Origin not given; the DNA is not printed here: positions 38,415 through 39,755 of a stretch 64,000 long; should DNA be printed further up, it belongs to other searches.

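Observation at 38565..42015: Orphan MoxR(CoxD-like) ATPase / VWA(CoxE-like) pair with a coupled leader uORF, next to an ACAD-like protein and cytochrome c'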

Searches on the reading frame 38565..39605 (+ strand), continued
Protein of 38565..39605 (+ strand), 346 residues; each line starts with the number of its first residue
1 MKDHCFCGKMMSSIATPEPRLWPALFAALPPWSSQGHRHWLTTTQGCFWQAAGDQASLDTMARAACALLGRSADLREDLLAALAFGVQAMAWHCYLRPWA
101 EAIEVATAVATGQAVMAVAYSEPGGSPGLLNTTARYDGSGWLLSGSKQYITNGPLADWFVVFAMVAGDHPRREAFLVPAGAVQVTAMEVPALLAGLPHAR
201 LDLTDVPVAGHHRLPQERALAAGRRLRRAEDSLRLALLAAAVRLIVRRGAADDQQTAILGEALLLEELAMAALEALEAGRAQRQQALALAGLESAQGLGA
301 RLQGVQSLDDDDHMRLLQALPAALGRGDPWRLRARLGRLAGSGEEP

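Call 40: find_encoding_contigs(protein=P0142, flank=5000, max_places=2)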
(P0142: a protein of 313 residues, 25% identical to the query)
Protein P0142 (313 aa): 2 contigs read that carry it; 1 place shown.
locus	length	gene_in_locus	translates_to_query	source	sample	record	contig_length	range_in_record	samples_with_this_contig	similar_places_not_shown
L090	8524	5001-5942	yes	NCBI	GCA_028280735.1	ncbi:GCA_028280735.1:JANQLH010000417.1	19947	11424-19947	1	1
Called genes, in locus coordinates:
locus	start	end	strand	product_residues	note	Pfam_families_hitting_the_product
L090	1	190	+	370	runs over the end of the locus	PF05222:AlaDh_PNT_N, PF01262:AlaDh_PNT_C, PF02826:2-Hacid_dh_C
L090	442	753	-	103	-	-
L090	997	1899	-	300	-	PF01694:Rhomboid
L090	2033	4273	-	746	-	PF13549:ATP-grasp_5, PF13380:CoA_binding_2, PF13607:Succ_CoA_lig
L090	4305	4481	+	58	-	-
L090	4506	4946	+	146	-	PF12802:MarR_2, PF01047:MarR, PF01978:TrmB (weak)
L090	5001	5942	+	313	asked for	PF02770:Acyl-CoA_dh_M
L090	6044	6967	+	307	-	PF13191:AAA_16, PF00004:AAA, PF07724:AAA_2 (weak), PF07726:AAA_3 (faint), PF07728:AAA_5, PF13401:AAA_22 (faint)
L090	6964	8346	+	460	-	PF05762:VWA_CoxE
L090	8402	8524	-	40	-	?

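Call 48: list_cluster_members(proteins=[P0001, P0020, P0021])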
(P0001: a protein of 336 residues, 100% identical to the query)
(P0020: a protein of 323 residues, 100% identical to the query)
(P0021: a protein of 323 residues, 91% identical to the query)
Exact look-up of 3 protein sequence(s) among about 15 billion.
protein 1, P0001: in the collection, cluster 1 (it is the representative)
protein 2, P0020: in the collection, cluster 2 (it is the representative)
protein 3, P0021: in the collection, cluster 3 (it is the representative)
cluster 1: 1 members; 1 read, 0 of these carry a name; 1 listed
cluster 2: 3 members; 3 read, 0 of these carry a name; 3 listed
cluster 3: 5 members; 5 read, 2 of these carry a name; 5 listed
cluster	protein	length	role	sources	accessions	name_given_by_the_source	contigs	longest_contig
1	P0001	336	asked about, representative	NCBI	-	-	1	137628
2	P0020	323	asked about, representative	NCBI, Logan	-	-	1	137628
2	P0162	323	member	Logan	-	-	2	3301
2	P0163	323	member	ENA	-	-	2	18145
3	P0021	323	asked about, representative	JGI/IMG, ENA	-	MoxR-like ATPase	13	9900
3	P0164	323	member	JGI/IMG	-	MoxR-like ATPase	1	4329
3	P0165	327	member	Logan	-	-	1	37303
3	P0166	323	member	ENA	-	-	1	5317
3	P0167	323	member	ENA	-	-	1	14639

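Call 56: predict_structure(alignment_id=A4)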
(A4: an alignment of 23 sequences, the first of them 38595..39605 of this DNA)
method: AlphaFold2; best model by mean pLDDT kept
length: 336 residues; sequences in the alignment: 23
mean_pLDDT: 81.5   pTM: 0.83
mean pLDDT of the five models: 81.5, 80.9, 80.9, 80.3, 76.6
residues with pLDDT >= 90: 163; 70-90: 97; 50-70: 37; < 50: 39
segments of 3 or more residues with pLDDT < 50: 1-9, 297-300, 311-336
pLDDT, mean of each block of 10 residues (from residue 1): 40 62 80 91 90 91 82 93 92 93 94 76 95 95 95 92 97 87 80 97 95 93 90 77 81 92 96 89 80 57 56 44 46 38
secondary structure, 60 per line:
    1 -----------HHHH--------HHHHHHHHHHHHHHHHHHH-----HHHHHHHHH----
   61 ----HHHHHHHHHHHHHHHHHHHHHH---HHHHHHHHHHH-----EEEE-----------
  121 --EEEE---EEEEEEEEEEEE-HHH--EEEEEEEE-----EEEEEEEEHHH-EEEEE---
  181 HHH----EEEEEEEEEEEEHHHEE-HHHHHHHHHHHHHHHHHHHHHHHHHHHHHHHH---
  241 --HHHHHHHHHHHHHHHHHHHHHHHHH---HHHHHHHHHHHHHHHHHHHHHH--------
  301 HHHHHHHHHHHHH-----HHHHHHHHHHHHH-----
elements in order: H12-15 H24-42 H48-56 H65-86 H90-100 E106-109 E123-126 E130-141 E148-155 E161-168 E173-177 E188-199 H206-237 H243-267 H271-292 H301-313 H319-331

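Call 58: fold_search(model_id=the predicted structure, library=pdb)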
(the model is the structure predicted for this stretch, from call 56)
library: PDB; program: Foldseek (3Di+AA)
matches with E <= 10: 463; with E <= 0.001: 340
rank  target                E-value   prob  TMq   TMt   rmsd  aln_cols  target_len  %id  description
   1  5jsc_A                4.2e-12  1.00  0.61  0.54   9.2       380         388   20  Crystal structure of a Putative acyl-CoA dehydrogenase from Burkholderia xenovorans (released 2016-06-08)
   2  5jsc_D                4.8e-12  1.00  0.67  0.59   6.1       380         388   21  Crystal structure of a Putative acyl-CoA dehydrogenase from Burkholderia xenovorans (released 2016-06-08)
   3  5jsc_C                4.8e-12  1.00  0.63  0.56   8.1       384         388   20  Crystal structure of a Putative acyl-CoA dehydrogenase from Burkholderia xenovorans (released 2016-06-08)
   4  5zw0_A                5.1e-12  1.00  0.68  0.61   4.5       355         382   17  Apo-form PigA (released 2018-09-05)
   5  3gqt_A                6.8e-12  1.00  0.65  0.58   8.8       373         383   16  Crystal structure of glutaryl-CoA dehydrogenase from Burkholderia pseudomallei with fragment (1,4-dimethyl-1,2,3,4-tet (released 2009-04-28)
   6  3pfd_A                7.5e-12  1.00  0.71  0.66   5.1       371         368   16  Crystal structure of an Acyl-CoA dehydrogenase from Mycobacterium thermoresistibile bound to reduced flavin adenine di (released 2010-11-10)
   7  5jsc_B                7.5e-12  1.00  0.65  0.58   6.3       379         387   21  Crystal structure of a Putative acyl-CoA dehydrogenase from Burkholderia xenovorans (released 2016-06-08)
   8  2cx9_A                8.2e-12  1.00  0.64  0.58   5.8       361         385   18  Crystal structure of acyl-CoA dehydrogenase (released 2005-12-28)
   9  3d6b_C                1.3e-11  1.00  0.68  0.62   4.0       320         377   18  2.2 A crystal structure of glutaryl-CoA dehydrogenase from Burkholderia pseudomallei (released 2008-06-03)
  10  3ii9_C                1.9e-11  1.00  0.69  0.61   4.3       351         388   17  Crystal structure of glutaryl-coa dehydrogenase from Burkholderia pseudomallei at 1.73 Angstrom (released 2009-12-15)
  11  5idu_B                2.0e-11  1.00  0.67  0.59   5.4       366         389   20  Crystal structure of an acyl-CoA dehydrogenase domain protein from Burkholderia phymatum bound to FAD (released 2016-03-09)
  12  3pfd_C                2.1e-11  1.00  0.70  0.64   5.3       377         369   17  Crystal structure of an Acyl-CoA dehydrogenase from Mycobacterium thermoresistibile bound to reduced flavin adenine di (released 2010-11-10)
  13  5idu_C                2.1e-11  1.00  0.64  0.55   5.4       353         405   21  Crystal structure of an acyl-CoA dehydrogenase domain protein from Burkholderia phymatum bound to FAD (released 2016-03-09)
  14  1ws9_A                2.1e-11  1.00  0.65  0.58   5.8       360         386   18  Crystal structure of project ID TT0172 from Thermus thermophilus HB8 (released 2005-10-18)
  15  5idu_A                2.2e-11  1.00  0.61  0.54   5.7       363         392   21  Crystal structure of an acyl-CoA dehydrogenase domain protein from Burkholderia phymatum bound to FAD (released 2016-03-09)
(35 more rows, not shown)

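Call 67: find_encoding_contigs(protein=P0001, flank=10000, max_places=1)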
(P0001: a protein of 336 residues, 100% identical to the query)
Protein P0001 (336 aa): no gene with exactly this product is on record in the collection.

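Call 75: search_protein_representatives(alignment_id=A5)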
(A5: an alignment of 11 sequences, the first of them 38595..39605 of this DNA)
Query: 11 sequences, 350 profile positions. Proteins with E-value up to 0.001 (for the whole library): 28057; up to 1e-10: 7069; up to 1e-30: 512. The best 150 are listed.
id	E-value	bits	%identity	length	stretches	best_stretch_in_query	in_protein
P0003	3.4e-152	523.0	-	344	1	1-349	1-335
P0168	1.6e-67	244.6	-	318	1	23-340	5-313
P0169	4.9e-66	239.7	-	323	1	22-342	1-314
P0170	4.1e-61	223.4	-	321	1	27-346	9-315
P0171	1.1e-60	222.0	-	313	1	27-342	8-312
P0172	1.2e-60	221.9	-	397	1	71-343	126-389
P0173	3.6e-59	217.1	-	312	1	20-341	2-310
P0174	1.7e-58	214.9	-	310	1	47-341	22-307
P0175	3.3e-58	213.9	-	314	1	25-340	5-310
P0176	6.9e-58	212.8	-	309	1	38-342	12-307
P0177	2.8e-57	210.8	-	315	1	50-347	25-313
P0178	2.9e-56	207.5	-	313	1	45-347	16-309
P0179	6.2e-56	206.4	-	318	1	66-340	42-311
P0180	2.2e-55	204.6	-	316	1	58-340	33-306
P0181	3.4e-55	204.0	-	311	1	59-339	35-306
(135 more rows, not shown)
